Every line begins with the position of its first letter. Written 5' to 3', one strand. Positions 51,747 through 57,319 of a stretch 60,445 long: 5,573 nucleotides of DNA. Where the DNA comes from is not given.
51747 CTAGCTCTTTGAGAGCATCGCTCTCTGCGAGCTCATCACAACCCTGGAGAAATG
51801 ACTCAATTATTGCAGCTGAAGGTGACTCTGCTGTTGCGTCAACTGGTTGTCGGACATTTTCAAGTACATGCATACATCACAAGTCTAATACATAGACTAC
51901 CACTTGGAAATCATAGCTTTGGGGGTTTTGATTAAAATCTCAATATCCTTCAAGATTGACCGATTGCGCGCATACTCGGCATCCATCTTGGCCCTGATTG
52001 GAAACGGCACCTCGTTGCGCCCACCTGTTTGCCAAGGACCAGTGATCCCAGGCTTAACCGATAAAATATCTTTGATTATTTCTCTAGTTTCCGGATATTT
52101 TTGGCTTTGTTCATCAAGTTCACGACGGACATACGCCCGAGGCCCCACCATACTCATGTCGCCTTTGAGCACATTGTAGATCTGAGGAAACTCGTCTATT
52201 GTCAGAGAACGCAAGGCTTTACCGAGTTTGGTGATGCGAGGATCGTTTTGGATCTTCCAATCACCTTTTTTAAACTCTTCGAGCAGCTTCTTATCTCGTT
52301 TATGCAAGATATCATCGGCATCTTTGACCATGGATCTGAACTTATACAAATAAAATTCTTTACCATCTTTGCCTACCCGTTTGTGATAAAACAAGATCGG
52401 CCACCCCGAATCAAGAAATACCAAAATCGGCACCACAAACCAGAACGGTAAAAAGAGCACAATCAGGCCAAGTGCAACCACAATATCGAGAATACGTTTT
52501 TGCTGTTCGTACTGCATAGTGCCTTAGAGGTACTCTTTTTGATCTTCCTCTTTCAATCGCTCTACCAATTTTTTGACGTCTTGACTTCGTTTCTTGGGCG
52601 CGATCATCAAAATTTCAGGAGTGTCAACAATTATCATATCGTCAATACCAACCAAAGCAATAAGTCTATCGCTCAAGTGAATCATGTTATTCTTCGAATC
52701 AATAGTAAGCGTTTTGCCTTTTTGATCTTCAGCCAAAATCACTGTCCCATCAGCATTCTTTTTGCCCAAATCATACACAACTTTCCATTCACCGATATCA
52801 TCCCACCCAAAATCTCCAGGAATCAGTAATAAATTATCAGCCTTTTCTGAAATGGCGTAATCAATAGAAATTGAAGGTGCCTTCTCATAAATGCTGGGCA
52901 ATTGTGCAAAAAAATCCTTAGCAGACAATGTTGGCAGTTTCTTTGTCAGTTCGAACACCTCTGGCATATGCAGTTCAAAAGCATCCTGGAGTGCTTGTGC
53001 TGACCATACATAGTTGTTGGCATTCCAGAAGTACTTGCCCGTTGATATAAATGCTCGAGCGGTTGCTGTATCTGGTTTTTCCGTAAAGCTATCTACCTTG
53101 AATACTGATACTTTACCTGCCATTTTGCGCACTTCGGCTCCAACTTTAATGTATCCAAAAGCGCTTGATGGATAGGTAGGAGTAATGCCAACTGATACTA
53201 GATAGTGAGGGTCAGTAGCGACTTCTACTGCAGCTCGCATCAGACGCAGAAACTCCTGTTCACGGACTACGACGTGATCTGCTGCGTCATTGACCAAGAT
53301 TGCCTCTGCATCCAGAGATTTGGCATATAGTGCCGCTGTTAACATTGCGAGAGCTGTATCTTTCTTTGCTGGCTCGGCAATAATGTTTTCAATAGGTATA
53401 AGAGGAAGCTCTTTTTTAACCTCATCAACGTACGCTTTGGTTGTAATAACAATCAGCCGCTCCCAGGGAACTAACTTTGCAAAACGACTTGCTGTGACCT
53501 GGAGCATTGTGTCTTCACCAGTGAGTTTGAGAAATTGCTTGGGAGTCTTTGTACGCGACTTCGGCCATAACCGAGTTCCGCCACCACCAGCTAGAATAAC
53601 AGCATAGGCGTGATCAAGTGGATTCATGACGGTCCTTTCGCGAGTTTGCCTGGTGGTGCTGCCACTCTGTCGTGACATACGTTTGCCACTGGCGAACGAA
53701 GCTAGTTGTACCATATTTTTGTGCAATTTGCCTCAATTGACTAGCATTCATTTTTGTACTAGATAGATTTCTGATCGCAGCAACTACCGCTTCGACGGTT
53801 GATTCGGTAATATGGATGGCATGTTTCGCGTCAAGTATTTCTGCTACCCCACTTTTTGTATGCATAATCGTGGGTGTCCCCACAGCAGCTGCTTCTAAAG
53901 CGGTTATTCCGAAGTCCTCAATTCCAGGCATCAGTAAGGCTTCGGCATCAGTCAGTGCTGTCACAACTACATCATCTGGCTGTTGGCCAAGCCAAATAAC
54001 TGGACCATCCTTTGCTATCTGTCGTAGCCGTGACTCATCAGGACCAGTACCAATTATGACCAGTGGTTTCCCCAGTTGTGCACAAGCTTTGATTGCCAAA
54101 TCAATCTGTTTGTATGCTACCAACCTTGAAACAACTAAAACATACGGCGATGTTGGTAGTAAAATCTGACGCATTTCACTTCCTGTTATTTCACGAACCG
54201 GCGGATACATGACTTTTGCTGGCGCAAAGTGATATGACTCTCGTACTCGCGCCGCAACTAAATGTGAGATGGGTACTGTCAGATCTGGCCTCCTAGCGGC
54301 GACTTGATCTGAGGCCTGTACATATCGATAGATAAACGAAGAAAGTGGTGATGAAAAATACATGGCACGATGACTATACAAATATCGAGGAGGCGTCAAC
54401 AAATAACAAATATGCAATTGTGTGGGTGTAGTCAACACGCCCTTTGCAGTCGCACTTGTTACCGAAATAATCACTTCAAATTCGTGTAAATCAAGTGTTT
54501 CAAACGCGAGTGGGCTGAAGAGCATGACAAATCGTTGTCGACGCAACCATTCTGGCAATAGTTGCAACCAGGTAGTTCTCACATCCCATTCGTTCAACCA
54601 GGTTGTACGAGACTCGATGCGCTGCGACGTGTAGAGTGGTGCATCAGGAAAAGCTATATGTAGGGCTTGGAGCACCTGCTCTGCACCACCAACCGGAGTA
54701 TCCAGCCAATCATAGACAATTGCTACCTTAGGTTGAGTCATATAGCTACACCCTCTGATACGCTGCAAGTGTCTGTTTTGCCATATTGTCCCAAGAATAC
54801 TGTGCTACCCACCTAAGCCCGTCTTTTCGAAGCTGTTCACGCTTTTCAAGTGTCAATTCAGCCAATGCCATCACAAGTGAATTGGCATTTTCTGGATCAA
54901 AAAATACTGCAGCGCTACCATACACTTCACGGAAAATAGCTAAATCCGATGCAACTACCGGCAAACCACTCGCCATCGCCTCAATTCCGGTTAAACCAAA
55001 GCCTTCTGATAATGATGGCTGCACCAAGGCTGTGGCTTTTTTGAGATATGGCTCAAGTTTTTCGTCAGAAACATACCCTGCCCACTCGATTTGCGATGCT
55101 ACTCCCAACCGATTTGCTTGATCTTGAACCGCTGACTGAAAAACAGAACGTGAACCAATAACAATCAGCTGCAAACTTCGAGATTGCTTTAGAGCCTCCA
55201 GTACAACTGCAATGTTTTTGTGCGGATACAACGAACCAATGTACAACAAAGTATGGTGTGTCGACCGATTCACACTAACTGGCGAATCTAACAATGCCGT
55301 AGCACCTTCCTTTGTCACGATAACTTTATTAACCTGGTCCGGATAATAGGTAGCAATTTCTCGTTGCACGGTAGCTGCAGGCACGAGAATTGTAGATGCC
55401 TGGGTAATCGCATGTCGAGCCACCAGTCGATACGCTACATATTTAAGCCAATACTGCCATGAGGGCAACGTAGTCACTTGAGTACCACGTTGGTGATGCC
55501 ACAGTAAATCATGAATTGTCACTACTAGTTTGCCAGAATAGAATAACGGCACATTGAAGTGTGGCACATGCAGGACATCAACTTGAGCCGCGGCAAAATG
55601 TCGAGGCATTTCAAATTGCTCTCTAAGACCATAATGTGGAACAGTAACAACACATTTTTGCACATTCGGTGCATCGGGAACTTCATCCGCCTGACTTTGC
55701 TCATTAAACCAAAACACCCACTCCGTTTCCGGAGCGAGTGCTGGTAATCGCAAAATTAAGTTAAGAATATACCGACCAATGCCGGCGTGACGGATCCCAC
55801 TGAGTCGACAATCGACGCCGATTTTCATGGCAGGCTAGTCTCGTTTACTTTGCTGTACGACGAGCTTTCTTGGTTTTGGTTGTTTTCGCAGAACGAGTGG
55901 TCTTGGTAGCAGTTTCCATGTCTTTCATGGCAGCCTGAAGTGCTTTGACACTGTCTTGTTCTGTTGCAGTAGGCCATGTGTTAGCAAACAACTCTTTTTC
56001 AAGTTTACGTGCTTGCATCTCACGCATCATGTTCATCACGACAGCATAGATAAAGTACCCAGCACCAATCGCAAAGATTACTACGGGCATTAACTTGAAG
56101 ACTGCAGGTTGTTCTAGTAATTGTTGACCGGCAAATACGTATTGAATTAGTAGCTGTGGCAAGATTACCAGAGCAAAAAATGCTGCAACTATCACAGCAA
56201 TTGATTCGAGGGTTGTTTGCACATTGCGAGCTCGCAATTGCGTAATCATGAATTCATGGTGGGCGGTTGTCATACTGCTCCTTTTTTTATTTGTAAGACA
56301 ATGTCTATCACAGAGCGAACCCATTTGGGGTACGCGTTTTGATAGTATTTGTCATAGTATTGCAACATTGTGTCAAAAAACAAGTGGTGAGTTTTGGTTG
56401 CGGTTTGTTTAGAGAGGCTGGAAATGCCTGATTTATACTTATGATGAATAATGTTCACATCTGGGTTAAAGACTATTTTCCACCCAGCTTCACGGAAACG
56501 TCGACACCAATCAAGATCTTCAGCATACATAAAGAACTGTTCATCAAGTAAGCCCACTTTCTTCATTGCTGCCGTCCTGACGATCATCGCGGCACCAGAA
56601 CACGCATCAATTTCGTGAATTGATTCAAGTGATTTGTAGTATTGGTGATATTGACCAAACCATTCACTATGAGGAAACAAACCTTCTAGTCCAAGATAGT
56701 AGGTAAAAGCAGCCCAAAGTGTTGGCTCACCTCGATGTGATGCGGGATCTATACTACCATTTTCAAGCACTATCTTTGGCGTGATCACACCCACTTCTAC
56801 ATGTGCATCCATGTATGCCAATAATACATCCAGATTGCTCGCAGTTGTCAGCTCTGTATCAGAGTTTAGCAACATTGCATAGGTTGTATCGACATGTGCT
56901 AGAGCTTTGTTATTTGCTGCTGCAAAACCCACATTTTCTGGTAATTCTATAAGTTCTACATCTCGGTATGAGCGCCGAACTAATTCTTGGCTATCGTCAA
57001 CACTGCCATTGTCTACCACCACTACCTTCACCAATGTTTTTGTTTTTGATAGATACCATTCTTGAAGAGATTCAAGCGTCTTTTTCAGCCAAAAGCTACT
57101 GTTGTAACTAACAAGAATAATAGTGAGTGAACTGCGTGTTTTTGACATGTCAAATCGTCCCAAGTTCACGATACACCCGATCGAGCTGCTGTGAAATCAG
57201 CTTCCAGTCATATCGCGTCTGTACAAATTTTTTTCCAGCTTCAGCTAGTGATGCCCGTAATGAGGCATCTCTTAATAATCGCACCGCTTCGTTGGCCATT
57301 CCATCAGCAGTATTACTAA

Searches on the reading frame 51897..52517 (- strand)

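Call 19: search_protein_families(library=pfam, proteins=[window:51897-52517:-], max_evalue=0.0001)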
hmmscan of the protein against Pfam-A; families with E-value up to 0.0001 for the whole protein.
window:51897-52517:- (206 aa): 1 family
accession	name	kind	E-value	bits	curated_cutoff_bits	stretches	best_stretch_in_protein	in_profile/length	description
PF02397.22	Bac_transf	-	1.5e-59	201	27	1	7-203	1-178/179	Bacterial sugar transferase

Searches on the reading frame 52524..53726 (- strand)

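Call 19: search_protein_families(library=pfam, proteins=[window:52524-53726:-], max_evalue=0.0001)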
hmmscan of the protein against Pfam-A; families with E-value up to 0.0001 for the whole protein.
window:52524-53726:- (400 aa): 3 families
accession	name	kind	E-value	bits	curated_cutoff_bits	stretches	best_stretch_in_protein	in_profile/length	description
PF00483.29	NTP_transferase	-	6e-36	124.7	21.2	1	42-323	2-241/245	Nucleotidyl transferase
PF22640.1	ManC_GMP_beta-helix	-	2.5e-17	62.9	27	1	338-391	2-55/55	MannoseP isomerase/GMP-like beta-helix domain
PF12804.13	NTP_transf_3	-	1.4e-09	38.8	27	1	42-169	1-114/160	MobA-like NTP transferase domain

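Call 53: search_protein_families(library=ncbifam, proteins=[window:52524-53726:-], max_evalue=0.00001)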
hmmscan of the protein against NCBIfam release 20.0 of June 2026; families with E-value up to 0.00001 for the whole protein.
window:52524-53726:- (400 aa): 5 families
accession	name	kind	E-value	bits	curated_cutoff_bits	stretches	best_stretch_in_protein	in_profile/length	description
TIGR01479.1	GMP_PMI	equivalog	2.6e-88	296.9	372.95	1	42-399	3-353/467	mannose-1-phosphate guanylyltransferase/mannose-6-phosphate isomerase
NF012004.0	PRK15460.1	equivalog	1.1e-64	218.8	859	1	40-398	6-362/478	mannose-1-phosphate guanyltransferase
NF001183.0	PRK00155.1-3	subfamily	6.1e-08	32.2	166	1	40-107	2-65/237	D-ribitol-5-phosphate cytidylyltransferase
TIGR00453.1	ispD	equivalog_domain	1e-07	31.7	181.3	1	42-168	2-119/219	2-C-methyl-D-erythritol 4-phosphate cytidylyltransferase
TIGR03992.1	Arch_glmU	subfamily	5.2e-07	28.9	292.1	1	41-239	2-173/393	bifunctional sugar-1-phosphate nucleotidylyltransferase/acetyltransferase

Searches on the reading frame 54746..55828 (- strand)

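Call 19: search_protein_families(library=pfam, proteins=[window:54746-55828:-], max_evalue=0.0001)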
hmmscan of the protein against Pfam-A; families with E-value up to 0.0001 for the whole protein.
window:54746-55828:- (360 aa): 5 families
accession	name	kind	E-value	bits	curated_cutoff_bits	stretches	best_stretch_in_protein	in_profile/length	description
PF00534.26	Glycos_transf_1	-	6e-29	101.2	26.4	1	187-334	11-166/172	Glycosyl transferases group 1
PF13692.12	Glyco_trans_1_4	-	6.9e-27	94.9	27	1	192-325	2-139/142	Glycosyl transferases group 1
PF20706.3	GT4-conflict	-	9.1e-13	48.4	26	1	181-297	187-314/385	Family 4 Glycosyltransferase in conflict systems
PF13439.12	Glyco_transf_4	-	3.1e-07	31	28.5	1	16-165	3-155/170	Glycosyltransferase Family 4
PF13579.12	Glyco_trans_4_4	-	9e-07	29.8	29.7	1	16-166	2-150/158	Glycosyl transferase 4-like domain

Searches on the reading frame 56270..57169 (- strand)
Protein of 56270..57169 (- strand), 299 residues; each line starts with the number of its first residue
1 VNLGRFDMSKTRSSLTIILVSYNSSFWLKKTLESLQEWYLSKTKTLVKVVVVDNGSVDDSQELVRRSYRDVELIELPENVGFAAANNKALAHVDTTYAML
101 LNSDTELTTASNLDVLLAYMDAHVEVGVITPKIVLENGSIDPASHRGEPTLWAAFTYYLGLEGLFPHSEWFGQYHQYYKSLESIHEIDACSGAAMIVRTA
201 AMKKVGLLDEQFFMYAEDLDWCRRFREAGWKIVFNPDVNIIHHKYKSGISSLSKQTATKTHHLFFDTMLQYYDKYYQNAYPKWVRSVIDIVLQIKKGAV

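Call 19: search_protein_families(library=pfam, proteins=[window:56270-57169:-], max_evalue=0.0001)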
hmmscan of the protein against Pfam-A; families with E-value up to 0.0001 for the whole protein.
window:56270-57169:- (299 aa): 5 families
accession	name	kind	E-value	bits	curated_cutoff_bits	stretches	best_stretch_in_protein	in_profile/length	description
PF00535.33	Glycos_transf_2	-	1.8e-20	74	23.3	1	16-200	1-163/168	Glycosyl transferase family 2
PF13641.12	Glyco_tranf_2_3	-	1.5e-13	51.8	27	1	15-245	3-214/230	Glycosyltransferase like family 2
PF13632.12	Glyco_trans_2_3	-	2.5e-07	31.2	27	1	100-256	4-136/198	Glycosyl transferase family group 2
PF13712.12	Glyco_tranf_2_5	-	6.8e-06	26.4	27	1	70-261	29-203/210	Glycosyltransferase like family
PF13506.12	Glyco_transf_21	-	5.9e-05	23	21.7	1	171-238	84-150/174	Glycosyl transferase family 21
